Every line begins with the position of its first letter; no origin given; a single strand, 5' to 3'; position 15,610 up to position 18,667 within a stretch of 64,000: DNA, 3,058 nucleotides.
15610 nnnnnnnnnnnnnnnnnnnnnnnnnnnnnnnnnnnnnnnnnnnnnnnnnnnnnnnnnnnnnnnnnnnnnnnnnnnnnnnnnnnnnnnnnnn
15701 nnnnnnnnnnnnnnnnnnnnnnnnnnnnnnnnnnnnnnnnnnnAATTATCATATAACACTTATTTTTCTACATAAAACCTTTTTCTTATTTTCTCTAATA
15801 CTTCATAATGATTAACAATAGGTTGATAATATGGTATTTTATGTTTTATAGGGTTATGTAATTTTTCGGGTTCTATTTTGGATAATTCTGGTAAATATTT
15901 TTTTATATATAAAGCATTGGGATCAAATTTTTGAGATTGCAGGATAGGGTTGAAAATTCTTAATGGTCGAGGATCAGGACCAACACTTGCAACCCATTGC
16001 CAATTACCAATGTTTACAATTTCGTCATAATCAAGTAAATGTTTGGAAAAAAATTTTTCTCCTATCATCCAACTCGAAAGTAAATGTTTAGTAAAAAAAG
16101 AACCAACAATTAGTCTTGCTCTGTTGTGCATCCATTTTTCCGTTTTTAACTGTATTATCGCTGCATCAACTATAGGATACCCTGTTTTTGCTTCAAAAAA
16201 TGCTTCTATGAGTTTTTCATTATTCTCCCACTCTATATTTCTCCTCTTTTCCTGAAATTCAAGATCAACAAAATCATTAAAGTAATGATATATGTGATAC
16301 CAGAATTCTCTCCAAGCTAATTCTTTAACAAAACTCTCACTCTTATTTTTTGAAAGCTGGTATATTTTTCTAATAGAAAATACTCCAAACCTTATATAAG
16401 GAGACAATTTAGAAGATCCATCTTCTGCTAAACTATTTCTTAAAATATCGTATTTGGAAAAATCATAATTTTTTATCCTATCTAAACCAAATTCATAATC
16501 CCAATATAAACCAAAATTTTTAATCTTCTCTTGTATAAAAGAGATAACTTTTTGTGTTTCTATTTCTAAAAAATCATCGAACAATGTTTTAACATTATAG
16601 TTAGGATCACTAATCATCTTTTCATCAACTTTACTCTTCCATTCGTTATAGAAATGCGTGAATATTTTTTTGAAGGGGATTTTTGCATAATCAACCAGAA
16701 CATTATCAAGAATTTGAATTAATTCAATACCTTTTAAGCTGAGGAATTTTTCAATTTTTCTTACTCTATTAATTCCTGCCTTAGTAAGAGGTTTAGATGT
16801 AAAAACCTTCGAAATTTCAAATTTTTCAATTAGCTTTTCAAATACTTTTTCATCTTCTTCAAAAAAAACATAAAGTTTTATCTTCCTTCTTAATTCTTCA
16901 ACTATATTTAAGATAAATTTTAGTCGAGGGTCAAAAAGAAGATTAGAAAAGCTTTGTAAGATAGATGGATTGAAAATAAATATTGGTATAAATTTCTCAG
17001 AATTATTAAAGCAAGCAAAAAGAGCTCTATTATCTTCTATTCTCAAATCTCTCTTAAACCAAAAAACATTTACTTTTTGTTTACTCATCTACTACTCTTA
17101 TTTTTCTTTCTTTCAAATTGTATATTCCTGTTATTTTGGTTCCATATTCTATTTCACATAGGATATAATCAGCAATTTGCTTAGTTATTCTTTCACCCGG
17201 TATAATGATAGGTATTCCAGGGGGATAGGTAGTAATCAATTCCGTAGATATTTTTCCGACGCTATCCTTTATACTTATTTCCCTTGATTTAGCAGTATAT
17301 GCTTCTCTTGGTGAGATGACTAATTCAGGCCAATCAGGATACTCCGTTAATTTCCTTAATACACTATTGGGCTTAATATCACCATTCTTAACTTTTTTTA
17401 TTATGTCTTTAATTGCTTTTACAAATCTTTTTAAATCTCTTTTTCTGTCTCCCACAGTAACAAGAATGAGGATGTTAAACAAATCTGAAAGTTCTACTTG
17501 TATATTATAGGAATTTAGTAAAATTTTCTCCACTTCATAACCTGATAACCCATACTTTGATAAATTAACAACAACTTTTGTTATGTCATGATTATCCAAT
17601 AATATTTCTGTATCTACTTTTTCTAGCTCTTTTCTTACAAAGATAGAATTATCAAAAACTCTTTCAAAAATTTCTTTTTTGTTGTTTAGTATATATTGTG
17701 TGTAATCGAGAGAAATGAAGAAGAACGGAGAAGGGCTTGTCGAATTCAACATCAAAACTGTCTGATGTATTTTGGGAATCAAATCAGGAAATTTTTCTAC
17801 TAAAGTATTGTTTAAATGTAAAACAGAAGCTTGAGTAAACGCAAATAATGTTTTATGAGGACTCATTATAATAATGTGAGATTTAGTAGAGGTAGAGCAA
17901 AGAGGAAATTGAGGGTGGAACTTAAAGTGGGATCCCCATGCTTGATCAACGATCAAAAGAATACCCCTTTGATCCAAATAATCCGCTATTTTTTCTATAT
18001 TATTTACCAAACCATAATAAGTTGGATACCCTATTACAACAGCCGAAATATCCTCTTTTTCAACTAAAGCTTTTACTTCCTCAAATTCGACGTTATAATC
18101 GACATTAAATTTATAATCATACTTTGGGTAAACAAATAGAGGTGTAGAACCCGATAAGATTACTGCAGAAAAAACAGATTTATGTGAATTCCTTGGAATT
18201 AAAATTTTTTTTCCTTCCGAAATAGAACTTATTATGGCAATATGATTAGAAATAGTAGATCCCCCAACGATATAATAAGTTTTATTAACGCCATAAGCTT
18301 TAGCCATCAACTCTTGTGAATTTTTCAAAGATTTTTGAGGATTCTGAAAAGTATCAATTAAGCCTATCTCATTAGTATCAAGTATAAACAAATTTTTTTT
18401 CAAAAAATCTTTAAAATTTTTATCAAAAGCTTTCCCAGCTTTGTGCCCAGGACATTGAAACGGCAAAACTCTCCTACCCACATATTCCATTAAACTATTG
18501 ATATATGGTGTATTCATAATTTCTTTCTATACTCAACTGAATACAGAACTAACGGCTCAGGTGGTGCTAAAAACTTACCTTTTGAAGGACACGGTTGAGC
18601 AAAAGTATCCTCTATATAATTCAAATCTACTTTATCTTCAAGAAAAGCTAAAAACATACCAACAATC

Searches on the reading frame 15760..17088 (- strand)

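Call 13: search_protein_families(library=ncbifam, proteins=[window:15760-17088:-], max_evalue=1e-10)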
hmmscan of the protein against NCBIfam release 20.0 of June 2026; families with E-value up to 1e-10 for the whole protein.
window:15760-17088:- (442 aa): 4 families
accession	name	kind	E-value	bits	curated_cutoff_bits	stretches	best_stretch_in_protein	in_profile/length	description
TIGR03556.1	photolyase_8HDF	exception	1.7e-82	277.8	884.6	1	7-438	3-468/471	deoxyribodipyrimidine photo-lyase, 8-HDF type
NF007955.0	PRK10674.1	equivalog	2.6e-64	217.8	506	1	7-430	4-457/472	deoxyribodipyrimidine photo-lyase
TIGR02765.1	crypto_DASH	subfamily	2.9e-57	194.5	317.05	1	5-402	1-431/431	DASH family cryptochrome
TIGR02766.1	crypt_chrom_pln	subfamily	3.7e-41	141.4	603.85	1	8-414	3-443/480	cryptochrome photoreceptor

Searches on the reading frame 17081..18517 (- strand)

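Call 13: search_protein_families(library=ncbifam, proteins=[window:17081-18517:-], max_evalue=1e-10)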
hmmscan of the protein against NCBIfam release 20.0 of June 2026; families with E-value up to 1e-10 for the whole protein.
window:17081-18517:- (478 aa): 6 families
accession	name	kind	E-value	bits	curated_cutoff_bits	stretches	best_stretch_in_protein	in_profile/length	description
NF011928.0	PRK15399.1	subfamily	2.3e-34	118.7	968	1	3-304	130-445/713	lysine decarboxylase LdcC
NF011929.0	PRK15400.1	subfamily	1.4e-29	103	1056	1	4-304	131-445/714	lysine decarboxylase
NF010092.0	PRK13578.1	subfamily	3.5e-28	98.3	794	1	2-298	108-435/720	ornithine decarboxylase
TIGR04301.1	ODC_inducible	exception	2.3e-27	95.5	1310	1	3-298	109-435/719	ornithine decarboxylase SpeF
NF011603.0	PRK15029.1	equivalog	1.4e-25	89.8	1167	1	3-308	141-472/756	arginine decarboxylase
TIGR04318.1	lacto_ODC_hypo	hypoth_equivalog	1.7e-22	79.6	950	1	5-129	93-224/695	putative ornithine decarboxylase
